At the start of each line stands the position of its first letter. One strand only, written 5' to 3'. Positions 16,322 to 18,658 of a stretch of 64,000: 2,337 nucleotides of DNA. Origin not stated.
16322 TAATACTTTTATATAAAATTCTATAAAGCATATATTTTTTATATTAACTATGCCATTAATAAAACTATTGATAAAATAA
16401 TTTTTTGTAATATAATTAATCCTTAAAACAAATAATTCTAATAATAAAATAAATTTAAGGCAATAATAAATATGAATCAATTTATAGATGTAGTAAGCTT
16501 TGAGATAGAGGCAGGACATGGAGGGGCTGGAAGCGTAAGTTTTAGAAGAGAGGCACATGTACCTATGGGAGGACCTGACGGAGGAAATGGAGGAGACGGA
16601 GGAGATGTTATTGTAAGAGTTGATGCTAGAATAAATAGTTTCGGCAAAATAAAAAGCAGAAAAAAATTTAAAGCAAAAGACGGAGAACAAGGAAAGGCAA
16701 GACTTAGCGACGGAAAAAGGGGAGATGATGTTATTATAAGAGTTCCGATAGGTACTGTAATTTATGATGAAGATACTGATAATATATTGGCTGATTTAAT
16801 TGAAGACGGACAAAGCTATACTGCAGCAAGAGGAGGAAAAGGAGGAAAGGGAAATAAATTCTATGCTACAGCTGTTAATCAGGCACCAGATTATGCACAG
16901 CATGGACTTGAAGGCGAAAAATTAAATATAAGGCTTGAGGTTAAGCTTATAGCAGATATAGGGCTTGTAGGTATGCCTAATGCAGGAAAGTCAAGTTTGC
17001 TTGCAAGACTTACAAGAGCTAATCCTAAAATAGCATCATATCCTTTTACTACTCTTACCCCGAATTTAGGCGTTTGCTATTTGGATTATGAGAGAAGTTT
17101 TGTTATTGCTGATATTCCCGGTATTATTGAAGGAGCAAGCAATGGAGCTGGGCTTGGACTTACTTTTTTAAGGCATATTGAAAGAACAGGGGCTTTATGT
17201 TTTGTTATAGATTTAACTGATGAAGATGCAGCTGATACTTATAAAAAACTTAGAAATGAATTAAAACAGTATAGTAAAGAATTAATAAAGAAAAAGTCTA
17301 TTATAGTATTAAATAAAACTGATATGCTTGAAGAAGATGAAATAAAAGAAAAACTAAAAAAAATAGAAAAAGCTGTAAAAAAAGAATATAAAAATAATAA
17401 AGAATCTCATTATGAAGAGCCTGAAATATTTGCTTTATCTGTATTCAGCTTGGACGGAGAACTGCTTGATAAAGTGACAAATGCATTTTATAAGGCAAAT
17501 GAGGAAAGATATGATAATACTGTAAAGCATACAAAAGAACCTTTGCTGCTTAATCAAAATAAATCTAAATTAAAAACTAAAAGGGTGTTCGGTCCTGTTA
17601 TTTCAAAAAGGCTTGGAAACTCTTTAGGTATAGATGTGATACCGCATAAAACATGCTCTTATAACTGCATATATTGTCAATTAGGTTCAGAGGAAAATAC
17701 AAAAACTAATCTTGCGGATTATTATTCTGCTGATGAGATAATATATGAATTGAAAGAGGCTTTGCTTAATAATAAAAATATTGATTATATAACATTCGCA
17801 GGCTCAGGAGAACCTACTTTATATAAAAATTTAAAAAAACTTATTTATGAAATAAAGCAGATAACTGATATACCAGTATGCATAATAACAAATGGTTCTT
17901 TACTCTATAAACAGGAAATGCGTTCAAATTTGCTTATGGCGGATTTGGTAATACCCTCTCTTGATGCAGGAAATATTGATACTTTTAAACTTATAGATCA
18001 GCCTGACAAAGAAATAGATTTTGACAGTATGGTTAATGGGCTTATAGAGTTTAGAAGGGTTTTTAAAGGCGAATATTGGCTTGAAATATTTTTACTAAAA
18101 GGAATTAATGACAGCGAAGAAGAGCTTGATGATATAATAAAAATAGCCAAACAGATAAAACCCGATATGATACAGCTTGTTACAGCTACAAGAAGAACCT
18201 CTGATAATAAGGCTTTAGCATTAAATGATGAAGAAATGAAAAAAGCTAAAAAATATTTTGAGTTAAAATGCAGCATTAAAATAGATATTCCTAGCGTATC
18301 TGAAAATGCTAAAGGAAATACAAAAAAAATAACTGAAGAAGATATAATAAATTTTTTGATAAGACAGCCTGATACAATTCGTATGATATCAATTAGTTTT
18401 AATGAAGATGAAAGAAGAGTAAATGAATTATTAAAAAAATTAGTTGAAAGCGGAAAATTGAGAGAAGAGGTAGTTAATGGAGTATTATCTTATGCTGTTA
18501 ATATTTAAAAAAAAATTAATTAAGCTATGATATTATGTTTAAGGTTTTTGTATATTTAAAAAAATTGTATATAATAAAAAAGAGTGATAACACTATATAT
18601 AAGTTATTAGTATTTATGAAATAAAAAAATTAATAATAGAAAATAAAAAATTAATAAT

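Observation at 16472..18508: In-frame fusion of the essential GTPase Obg to a complete radical-SAM domain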

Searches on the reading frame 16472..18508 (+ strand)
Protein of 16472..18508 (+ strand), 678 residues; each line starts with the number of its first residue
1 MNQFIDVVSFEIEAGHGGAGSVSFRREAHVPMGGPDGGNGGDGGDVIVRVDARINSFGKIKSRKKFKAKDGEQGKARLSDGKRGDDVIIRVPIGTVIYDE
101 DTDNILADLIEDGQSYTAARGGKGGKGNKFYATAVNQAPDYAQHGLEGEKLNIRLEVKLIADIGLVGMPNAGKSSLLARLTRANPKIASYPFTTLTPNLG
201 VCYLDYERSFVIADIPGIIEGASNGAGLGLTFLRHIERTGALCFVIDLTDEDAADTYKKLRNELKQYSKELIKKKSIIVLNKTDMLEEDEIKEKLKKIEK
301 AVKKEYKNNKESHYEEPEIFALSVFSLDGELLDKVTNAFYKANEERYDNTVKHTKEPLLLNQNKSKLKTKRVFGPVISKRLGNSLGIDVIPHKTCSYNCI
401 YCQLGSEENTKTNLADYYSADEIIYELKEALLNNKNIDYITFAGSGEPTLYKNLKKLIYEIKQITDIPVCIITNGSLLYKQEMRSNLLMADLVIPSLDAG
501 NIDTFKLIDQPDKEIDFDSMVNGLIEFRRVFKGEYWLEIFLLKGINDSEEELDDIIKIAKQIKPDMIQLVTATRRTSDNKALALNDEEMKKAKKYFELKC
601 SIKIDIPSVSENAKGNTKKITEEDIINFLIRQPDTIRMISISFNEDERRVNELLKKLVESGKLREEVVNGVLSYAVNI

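Call 3: search_protein_families(library=pfam, proteins=[window:16472-18508:+], max_evalue=0.01)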
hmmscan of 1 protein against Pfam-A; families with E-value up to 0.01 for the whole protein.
window:16472-18508:+ (678 aa): 9 families
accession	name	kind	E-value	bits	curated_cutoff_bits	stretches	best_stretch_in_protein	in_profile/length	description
PF01018.28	GTP1_OBG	-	2.5e-54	183.5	27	1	5-159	1-155/155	GTP1/OBG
PF01926.29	MMR_HSR1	-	7.5e-27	94.1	21.9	1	163-282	2-113/113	50S ribosome-binding GTPase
PF04055.27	Radical_SAM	-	1.3e-17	64.9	29.5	1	390-552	2-162/166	Radical SAM superfamily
PF02421.24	FeoB_N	-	1.1e-10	41.7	27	1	163-302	3-134/156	Ferrous iron transport protein B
PF04670.18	Gtr1_RagA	-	3.1e-06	27.2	22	1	237-325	75-161/232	Gtr1/RagA G protein conserved region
PF00009.33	GTP_EFTU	-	1.6e-05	25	26.5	1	244-323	98-168/188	Elongation factor Tu GTP binding domain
PF19993.5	DO-GTPase2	-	0.00037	20.7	27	0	251-328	139-209/226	Double-GTPase 2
PF02492.25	cobW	-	0.00068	19.7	20.7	0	245-306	121-176/180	CobW/HypB/UreG, nucleotide-binding domain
PF23302.1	HTH_DNAJC9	-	0.0025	18.4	27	0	547-570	3-26/69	DNAJC9 HTH domain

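Call 4: search_protein_families(library=ncbifam, proteins=[window:16472-18508:+], max_evalue=0.01)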
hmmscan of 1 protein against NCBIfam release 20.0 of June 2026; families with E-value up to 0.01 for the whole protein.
window:16472-18508:+ (678 aa): 42 families (the best 25 are shown)
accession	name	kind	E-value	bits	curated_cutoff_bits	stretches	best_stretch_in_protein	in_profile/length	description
NF008955.0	PRK12297.1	equivalog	3.8e-129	431.4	406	1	3-362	2-352/429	GTPase ObgE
TIGR02729.1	Obg_CgtA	equivalog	7.7e-124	413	280.25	1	4-306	1-306/329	Obg family GTPase CgtA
NF008956.1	PRK12299.1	equivalog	2.7e-123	411.1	300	1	3-303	1-299/327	GTPase ObgE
NF008954.1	PRK12296.1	equivalog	9.9e-98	327.6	377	1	1-297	1-308/470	GTPase ObgE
NF007171.0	PRK09602.1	subfamily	1.2e-17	63.9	387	2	162-206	4-48/397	YchF-related putative GTPase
NF038283.1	viperin_w_prok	equivalog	2.2e-15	56.6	180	1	393-588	10-205/281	viperin family antiviral radical SAM protein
TIGR03156.1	GTP_HflX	equivalog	1.9e-13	50.1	216.75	1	160-303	189-331/351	GTPase HflX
TIGR02668.1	moaA_archaeal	equivalog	1.6e-12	47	325.25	1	392-594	17-208/303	GTP 3',8-cyclase MoaA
NF000908.1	PRK00089.1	equivalog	3.1e-12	46.4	237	1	163-304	6-142/291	GTPase Era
TIGR00092.1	TIGR00092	equivalog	6.9e-12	45.2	279.2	1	163-273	5-135/368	redox-regulated ATPase YchF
TIGR04317.1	W_rSAM_matur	equivalog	2.5e-11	43.3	380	1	393-597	12-211/349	tungsten cofactor oxidoreductase radical SAM maturase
NF001199.0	PRK00164.2-1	equivalog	6e-11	42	231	1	392-578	19-193/308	GTP 3',8-cyclase MoaA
TIGR02666.1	moaA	equivalog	2.4e-10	39.9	284.05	1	394-577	19-200/336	GTP 3',8-cyclase MoaA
TIGR00231.1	small_GTP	domain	3.6e-10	39.9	42.5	1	162-305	5-142/164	GTP-binding protein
TIGR03972.1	rSAM_TYW1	equivalog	2.9e-09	36.5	317.95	1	440-569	122-245/297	4-demethylwyosine synthase TYW1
TIGR03918.1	GTP_HydF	equivalog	2.9e-07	29.7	325.55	1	162-301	9-143/392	[FeFe] hydrogenase H-cluster maturation GTPase HydF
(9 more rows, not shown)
